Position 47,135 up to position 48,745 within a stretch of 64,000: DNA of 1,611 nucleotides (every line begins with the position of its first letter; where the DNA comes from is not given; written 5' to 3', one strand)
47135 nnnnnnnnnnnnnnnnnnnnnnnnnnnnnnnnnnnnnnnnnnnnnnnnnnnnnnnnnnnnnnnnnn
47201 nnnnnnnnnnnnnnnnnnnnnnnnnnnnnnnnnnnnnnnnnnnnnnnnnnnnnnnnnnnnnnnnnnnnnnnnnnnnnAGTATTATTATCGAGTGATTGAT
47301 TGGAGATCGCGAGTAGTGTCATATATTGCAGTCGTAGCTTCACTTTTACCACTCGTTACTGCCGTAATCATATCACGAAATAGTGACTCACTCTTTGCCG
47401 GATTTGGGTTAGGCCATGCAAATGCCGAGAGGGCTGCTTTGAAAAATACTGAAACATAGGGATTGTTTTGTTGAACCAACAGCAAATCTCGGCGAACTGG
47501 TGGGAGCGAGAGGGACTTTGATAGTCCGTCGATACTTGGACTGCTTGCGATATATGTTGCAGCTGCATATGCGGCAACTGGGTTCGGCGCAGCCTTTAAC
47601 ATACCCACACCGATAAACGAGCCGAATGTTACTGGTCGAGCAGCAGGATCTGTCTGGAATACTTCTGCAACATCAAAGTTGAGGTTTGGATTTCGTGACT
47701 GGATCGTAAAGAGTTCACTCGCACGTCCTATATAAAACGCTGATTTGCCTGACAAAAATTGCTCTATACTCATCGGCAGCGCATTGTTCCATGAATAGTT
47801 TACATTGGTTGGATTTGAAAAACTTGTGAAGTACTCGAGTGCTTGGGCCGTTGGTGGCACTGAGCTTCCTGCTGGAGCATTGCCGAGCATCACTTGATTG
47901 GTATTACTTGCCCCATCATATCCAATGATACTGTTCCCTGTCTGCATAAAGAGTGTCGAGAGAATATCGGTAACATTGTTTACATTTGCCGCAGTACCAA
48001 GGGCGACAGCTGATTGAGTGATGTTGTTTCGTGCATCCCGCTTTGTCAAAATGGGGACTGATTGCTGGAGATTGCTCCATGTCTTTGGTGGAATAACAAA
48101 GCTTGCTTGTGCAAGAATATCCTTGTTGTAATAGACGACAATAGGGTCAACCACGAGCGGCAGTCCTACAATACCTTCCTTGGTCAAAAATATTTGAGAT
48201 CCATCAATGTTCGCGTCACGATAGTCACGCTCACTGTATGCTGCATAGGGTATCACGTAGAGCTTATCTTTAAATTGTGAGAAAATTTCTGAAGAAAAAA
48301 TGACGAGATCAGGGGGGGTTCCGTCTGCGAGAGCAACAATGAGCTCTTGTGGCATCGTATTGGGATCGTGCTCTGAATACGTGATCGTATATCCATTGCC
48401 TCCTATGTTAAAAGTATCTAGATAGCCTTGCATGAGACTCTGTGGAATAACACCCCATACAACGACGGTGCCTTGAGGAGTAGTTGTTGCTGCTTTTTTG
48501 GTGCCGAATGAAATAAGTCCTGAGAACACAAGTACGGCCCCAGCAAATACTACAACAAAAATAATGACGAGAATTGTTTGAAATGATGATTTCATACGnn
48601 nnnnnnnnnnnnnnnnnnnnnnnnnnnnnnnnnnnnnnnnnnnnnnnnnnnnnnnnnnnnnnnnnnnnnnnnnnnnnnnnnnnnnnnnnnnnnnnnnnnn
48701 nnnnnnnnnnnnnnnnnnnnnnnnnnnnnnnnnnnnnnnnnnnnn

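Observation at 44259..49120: Minus-strand operon: methyltransferase, MalE-like SBP homolog, then five tandem paralogs with a conserved two-helix pilin-like C-domain and hypervariable N-domains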

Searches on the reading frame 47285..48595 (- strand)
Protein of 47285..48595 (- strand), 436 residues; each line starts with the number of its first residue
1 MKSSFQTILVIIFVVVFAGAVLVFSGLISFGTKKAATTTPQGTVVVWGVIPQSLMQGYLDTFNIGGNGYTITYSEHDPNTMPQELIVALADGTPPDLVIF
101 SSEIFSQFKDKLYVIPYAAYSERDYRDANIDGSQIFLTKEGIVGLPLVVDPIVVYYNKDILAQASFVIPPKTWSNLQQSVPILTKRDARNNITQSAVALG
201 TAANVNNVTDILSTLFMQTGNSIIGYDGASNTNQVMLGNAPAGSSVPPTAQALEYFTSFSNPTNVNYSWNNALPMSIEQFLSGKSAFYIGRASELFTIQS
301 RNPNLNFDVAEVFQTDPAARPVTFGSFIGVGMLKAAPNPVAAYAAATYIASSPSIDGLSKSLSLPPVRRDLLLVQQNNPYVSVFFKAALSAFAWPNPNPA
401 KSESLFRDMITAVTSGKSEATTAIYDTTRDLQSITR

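Call 3: search_protein_families(library=pfam, proteins=[window:47285-48595:-], max_evalue=1)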
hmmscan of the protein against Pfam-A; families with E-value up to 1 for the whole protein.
window:47285-48595:- (436 aa): 2 families
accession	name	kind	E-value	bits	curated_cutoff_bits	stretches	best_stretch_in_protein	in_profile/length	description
PF13416.11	SBP_bac_8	-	2e-20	74.2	27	1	60-372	4-266/279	Bacterial extracellular solute-binding protein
PF01547.30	SBP_bac_1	-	4.5e-16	60.1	26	1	54-352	9-303/307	Bacterial extracellular solute-binding protein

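Call 16: find_homologous_proteins(query=window:47285-48595:-, max_evalue=0.00001)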
Query window:47285-48595:- (436 aa): 878 proteins with E <= 0.00001 among 8000 candidates; the best 120 are listed.
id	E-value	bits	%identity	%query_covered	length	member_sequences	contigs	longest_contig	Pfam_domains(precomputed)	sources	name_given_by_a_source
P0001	7.3e-282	952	100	100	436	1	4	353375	PF13416.12,PF01547.31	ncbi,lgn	-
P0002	1.4e-204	698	72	99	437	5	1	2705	PF13416.12,PF01547.31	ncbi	-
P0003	5.4e-201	686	69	100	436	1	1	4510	PF13416.12,PF01547.31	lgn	-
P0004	1.3e-199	682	69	100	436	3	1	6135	PF13416.12,PF01547.31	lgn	-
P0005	1.2e-197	675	70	100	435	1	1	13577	PF13416.12,PF01547.31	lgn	-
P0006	3.0e-195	667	68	99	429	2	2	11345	PF13416.12,PF01547.31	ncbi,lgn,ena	-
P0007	1.9e-194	665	68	99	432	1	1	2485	PF13416.12,PF01547.31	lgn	-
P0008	1.7e-193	661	68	100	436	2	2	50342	PF13416.12,PF01547.31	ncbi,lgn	-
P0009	2.4e-190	651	66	100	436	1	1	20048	PF13416.12,PF01547.31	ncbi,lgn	-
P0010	4.1e-190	650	68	99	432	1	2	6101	PF13416.12,PF01547.31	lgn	-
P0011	1.5e-189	648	66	99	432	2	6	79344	PF13416.12,PF01547.31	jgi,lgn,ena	jgi:ABC-type glycerol-3-phosphate transport system substrate-binding protein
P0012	4.1e-189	647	67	99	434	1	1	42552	PF13416.12,PF01547.31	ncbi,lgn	-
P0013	2.6e-188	644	66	100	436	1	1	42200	PF13416.12,PF01547.31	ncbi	-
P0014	2.0e-187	641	65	99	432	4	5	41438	PF13416.12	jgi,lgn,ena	jgi:ABC-type glycerol-3-phosphate transport system substrate-binding protein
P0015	3.5e-187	641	66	100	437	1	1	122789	PF13416.12,PF01547.31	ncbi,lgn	-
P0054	3.4e-166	571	60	100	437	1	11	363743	PF13416.12,PF01547.31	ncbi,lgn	ncbi:MAG TPA: extracellular solute-binding protein [Candidatus Paceibacterota bacterium]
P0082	2.1e-158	546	59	100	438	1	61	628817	PF13416.12,PF01547.31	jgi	jgi:ABC-type glycerol-3-phosphate transport system substrate-binding protein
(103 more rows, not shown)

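Call 17: find_encoding_contigs(protein=P0001, flank=10000, max_places=4)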
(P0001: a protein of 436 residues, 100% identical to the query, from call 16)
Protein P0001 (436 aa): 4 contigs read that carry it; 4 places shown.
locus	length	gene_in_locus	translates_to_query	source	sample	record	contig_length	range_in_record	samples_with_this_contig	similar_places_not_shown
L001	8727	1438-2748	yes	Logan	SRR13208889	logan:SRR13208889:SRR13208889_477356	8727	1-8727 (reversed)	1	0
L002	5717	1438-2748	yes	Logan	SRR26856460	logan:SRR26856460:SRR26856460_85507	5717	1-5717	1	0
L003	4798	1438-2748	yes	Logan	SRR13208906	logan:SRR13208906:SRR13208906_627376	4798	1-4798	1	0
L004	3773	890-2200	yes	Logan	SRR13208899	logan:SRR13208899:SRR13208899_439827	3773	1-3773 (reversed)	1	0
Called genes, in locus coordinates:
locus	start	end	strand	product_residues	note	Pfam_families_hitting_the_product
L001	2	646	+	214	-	?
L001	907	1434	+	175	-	PF01209:Ubie_methyltran (weak), PF05175:MTS (weak), PF13489:Methyltransf_23 (weak), PF13847:Methyltransf_31, PF08241:Methyltransf_11, PF08242:Methyltransf_12, PF13649:Methyltransf_25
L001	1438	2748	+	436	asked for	PF01547:SBP_bac_1, PF13416:SBP_bac_8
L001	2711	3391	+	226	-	PF18895:T4SS_pilin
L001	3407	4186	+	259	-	PF18895:T4SS_pilin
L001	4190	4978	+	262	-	PF18895:T4SS_pilin (weak)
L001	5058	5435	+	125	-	-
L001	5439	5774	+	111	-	PF18895:T4SS_pilin (weak)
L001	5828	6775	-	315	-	-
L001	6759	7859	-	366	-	-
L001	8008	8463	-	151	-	-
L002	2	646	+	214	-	?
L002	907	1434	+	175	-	PF01209:Ubie_methyltran (weak), PF05175:MTS (weak), PF13489:Methyltransf_23 (weak), PF13847:Methyltransf_31, PF08241:Methyltransf_11, PF08242:Methyltransf_12, PF13649:Methyltransf_25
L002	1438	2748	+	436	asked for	PF01547:SBP_bac_1, PF13416:SBP_bac_8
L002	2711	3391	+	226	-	PF18895:T4SS_pilin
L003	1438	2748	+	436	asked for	PF01547:SBP_bac_1, PF13416:SBP_bac_8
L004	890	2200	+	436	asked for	PF01547:SBP_bac_1, PF13416:SBP_bac_8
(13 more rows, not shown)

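Call 18: find_encoding_contigs(protein=P0054, flank=10000, max_places=3)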
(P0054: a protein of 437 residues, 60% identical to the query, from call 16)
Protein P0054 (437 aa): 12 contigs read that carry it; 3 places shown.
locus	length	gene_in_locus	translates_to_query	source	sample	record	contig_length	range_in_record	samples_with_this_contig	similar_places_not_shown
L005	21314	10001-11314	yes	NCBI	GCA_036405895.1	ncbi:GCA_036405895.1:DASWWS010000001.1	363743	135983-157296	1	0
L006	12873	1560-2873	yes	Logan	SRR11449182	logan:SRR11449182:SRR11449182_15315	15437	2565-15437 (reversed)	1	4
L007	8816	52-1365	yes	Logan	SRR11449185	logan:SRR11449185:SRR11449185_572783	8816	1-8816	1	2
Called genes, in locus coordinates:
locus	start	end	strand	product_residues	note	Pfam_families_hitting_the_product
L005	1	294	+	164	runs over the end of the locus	PF07963:N_methyl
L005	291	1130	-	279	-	PF00551:Formyl_trans_N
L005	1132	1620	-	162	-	PF01327:Pep_deformylase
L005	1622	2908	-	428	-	PF13393:tRNA-synt_His, PF00587:tRNA-synt_2b, PF03129:HGTP_anticodon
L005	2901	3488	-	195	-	PF10502:Peptidase_S26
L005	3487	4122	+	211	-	PF01195:Pept_tRNA_hydro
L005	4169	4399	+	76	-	PF01381:HTH_3 (weak)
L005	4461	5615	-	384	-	PF21543:CvfB_2nd (faint), PF23459:S1_RRP5 (faint), PF00575:S1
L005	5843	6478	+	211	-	PF13483:Lactamase_B_3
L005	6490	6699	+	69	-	-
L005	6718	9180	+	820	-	PF00521:DNA_topoisoIV, PF03989:DNA_gyraseA_C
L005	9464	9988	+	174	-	PF00891:Methyltransf_2 (weak), PF01209:Ubie_methyltran, PF05175:MTS, PF13489:Methyltransf_23, PF13847:Methyltransf_31, PF08241:Methyltransf_11, PF08242:Methyltransf_12, PF13649:Methyltransf_25, +1 more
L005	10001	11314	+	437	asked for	PF01547:SBP_bac_1, PF13416:SBP_bac_8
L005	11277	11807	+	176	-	PF18895:T4SS_pilin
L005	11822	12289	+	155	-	PF04956:TrbC (weak), PF18895:T4SS_pilin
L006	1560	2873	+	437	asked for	PF01547:SBP_bac_1, PF13416:SBP_bac_8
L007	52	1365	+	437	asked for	PF01547:SBP_bac_1, PF13416:SBP_bac_8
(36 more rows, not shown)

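Call 20: find_encoding_contigs(protein=P0082, flank=10000, max_places=2)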
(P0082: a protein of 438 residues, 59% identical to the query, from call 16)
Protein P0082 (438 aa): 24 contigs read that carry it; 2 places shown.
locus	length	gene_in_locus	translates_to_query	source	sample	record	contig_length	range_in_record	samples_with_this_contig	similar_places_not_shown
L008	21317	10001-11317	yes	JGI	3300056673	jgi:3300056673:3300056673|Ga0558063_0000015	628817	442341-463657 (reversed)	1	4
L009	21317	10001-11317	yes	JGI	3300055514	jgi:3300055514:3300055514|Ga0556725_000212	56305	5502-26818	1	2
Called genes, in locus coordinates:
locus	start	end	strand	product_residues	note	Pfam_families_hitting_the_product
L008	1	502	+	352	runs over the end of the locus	PF00224:PK, PF03328:HpcH_HpaI (weak)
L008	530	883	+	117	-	PF02482:Ribosomal_S30AE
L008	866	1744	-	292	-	PF00551:Formyl_trans_N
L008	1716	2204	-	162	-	PF01327:Pep_deformylase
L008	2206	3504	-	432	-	PF13393:tRNA-synt_His, PF00587:tRNA-synt_2b, PF03129:HGTP_anticodon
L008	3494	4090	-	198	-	PF10502:Peptidase_S26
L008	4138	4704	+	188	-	PF01195:Pept_tRNA_hydro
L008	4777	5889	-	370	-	PF00575:S1 (weak), PF21543:CvfB_2nd (faint), PF23459:S1_RRP5 (faint), PF00575:S1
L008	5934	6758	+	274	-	PF13483:Lactamase_B_3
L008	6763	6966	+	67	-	-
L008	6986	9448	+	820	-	PF00521:DNA_topoisoIV, PF03989:DNA_gyraseA_C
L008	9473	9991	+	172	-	PF01209:Ubie_methyltran (weak), PF05148:Methyltransf_8 (weak), PF05175:MTS (weak), PF13489:Methyltransf_23, PF13847:Methyltransf_31, PF08241:Methyltransf_11, PF08242:Methyltransf_12, PF13649:Methyltransf_25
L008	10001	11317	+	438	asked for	PF01547:SBP_bac_1, PF13416:SBP_bac_8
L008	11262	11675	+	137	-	PF18895:T4SS_pilin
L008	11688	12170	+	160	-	PF04956:TrbC (weak), PF18895:T4SS_pilin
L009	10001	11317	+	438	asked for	PF01547:SBP_bac_1, PF13416:SBP_bac_8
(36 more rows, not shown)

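Call 22: find_related_loci(query=A2, collection=genome_contigs, flank=8000)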
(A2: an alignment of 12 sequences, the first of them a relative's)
Query A2 (436 aa) in genome_contigs; peptide patterns used: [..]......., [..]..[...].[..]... (x = any residue, [..] = any of these).
200 stretches matched a pattern; 169 encode a relative of the query (tblastn E <= 1e-3); the best 80 are kept; 80 distinct loci.
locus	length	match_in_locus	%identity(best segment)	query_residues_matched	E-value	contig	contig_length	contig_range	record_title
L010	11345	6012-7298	68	1-431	0e+0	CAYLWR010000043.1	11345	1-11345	MAG TPA_asm: uncultured Candidatus Saccharibacteria bacterium isolate SRP135725_co2_473 genome assembly, contig: k141_31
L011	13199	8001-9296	67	5-436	0e+0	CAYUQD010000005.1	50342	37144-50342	MAG TPA_asm: uncultured Candidatus Saccharibacteria bacterium isolate SRP285395_co2_363 genome assembly, contig: NODE_94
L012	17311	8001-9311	66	1-436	0e+0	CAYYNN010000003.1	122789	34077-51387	MAG TPA_asm: uncultured Candidatus Saccharibacteria bacterium isolate SRP285395_co2_171 genome assembly, contig: NODE_15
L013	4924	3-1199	70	35-433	0e+0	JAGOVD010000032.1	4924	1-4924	MAG: Candidatus Paceibacterota bacterium isolate Gw_Eff_bin_539 Gw_Eff_60274_length_4924_cov_5.718366, whole genome shot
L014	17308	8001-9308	66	1-436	0e+0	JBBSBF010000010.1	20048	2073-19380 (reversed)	MAG: Candidatus Paceibacteria bacterium isolate La6_metabat2.104 La6_metabat2.104_K_1509541_L_20048_cov_12.9914, whole g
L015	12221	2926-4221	65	1-432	0e+0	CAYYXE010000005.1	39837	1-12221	MAG TPA_asm: uncultured Candidatus Saccharibacteria bacterium isolate SRP133034_co1_65 genome assembly, contig: NODE_852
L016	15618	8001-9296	66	1-432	0e+0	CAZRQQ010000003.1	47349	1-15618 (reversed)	MAG TPA_asm: uncultured Candidatus Saccharibacteria bacterium isolate SRP133034_co1_23 genome assembly, contig: NODE_522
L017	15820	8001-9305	62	1-436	0e+0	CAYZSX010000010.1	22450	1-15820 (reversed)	MAG TPA_asm: uncultured Candidatus Saccharibacteria bacterium isolate SRP133034_co1_51 genome assembly, contig: NODE_216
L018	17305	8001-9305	62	1-436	0e+0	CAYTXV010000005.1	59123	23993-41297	MAG TPA_asm: uncultured Candidatus Saccharibacteria bacterium isolate SRP296810_co1_172 genome assembly, contig: NODE_40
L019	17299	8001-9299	62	1-433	1e-177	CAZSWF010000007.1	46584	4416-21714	MAG TPA_asm: uncultured Candidatus Saccharibacteria bacterium isolate SRP286056_co3_87 genome assembly, contig: NODE_416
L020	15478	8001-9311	60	1-436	4e-175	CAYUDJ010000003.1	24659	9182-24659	MAG TPA_asm: uncultured Candidatus Saccharibacteria bacterium isolate SRP219642_co5_29 genome assembly, contig: NODE_278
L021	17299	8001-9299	62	1-433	4e-174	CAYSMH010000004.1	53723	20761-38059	MAG TPA_asm: uncultured Candidatus Saccharibacteria bacterium isolate SRP286056_co3_445 genome assembly, contig: NODE_29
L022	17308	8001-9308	61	1-436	9e-174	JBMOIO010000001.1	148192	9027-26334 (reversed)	MAG: Minisyncoccia bacterium isolate Deming_bin.451 contig82, whole genome shotgun sequence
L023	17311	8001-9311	60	1-436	7e-173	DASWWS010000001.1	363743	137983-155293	MAG TPA_asm: Candidatus Paceibacterota bacterium isolate SMAG_U3662 k141_882579, whole genome shotgun sequence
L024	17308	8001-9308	59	1-436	1e-171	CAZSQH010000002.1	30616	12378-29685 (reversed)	MAG TPA_asm: uncultured Candidatus Saccharibacteria bacterium isolate SRP342105_co1_312 genome assembly, contig: NODE_19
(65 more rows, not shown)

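Call 34: search_solved_structures(query=A2, max_evalue=0.001)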
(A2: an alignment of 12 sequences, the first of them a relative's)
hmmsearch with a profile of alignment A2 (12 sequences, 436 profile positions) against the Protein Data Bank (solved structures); distinct sequences matched with E-value up to 0.001: 20.
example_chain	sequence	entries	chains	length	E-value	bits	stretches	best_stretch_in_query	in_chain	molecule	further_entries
4r9f_A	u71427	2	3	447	1.3e-09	40.5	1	12-427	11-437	MBP1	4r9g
4qrz_A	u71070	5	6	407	5.7e-09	38.4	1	56-185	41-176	ABC-TYPE SUGAR TRANSPORTER | ABC transporter, substrate binding protein (Sugar)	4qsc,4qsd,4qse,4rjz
1eu8_A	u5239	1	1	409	1.9e-07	33.3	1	58-179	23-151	TREHALOSE/MALTOSE BINDING PROTEIN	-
3k01_A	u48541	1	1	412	3e-07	32.7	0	25-182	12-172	Acarbose/maltose binding protein GacH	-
3jzj_A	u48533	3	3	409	2.8e-06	29.5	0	38-182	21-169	Acarbose/maltose binding protein GacH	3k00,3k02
3uor_A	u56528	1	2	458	3.7e-06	29.1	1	25-185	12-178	ABC transporter sugar binding protein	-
4g68_B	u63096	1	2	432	8.7e-06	27.9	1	29-186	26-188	ABC transporter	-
4g68_A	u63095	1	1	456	9.6e-06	27.7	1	29-186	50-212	ABC transporter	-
7nbz_A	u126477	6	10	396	4e-05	25.7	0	123-179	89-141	Sulfoquinovosyl binding protein | Sulfoquinovosyl glycerol-binding protein SmoF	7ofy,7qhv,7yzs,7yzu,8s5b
8jbg_B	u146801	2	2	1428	5.1e-05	25.4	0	35-176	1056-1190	Neuromedin-K receptor (NK3R-pFastbac1) | NK3R-pFastbac1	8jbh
6hur_A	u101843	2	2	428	0.00013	24.1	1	36-187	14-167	ABC transporter substrate-binding protein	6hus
8art_A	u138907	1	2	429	0.00014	24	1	54-182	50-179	Putative secreted maltose-binding protein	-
9p0x_T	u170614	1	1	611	0.00017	23.6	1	2-176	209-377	Tissue factor,Maltose/maltodextrin-binding periplasmic protein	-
9vus_A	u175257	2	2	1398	0.00019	23.5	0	39-176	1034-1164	Soluble cytochrome b562,2-oxoglutarate receptor 1,Soluble cytochrome b562,2-oxoglutarate r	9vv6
6jam_A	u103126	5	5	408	0.00028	22.9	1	142-182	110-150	ABC transporter, periplasmic substrate-binding protein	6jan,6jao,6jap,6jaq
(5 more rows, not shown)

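Call 35: search_protein_families(library=ncbifam, proteins=[window:47285-48595:-], max_evalue=0.01)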
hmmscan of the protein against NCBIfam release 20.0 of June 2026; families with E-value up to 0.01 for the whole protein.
window:47285-48595:- (436 aa): 1 family
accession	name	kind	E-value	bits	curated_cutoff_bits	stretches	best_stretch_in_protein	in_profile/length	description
NF007011.0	PRK09474.1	equivalog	0.0038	16.1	291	1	76-178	64-160/396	maltose/maltodextrin ABC transporter substrate-binding protein MalE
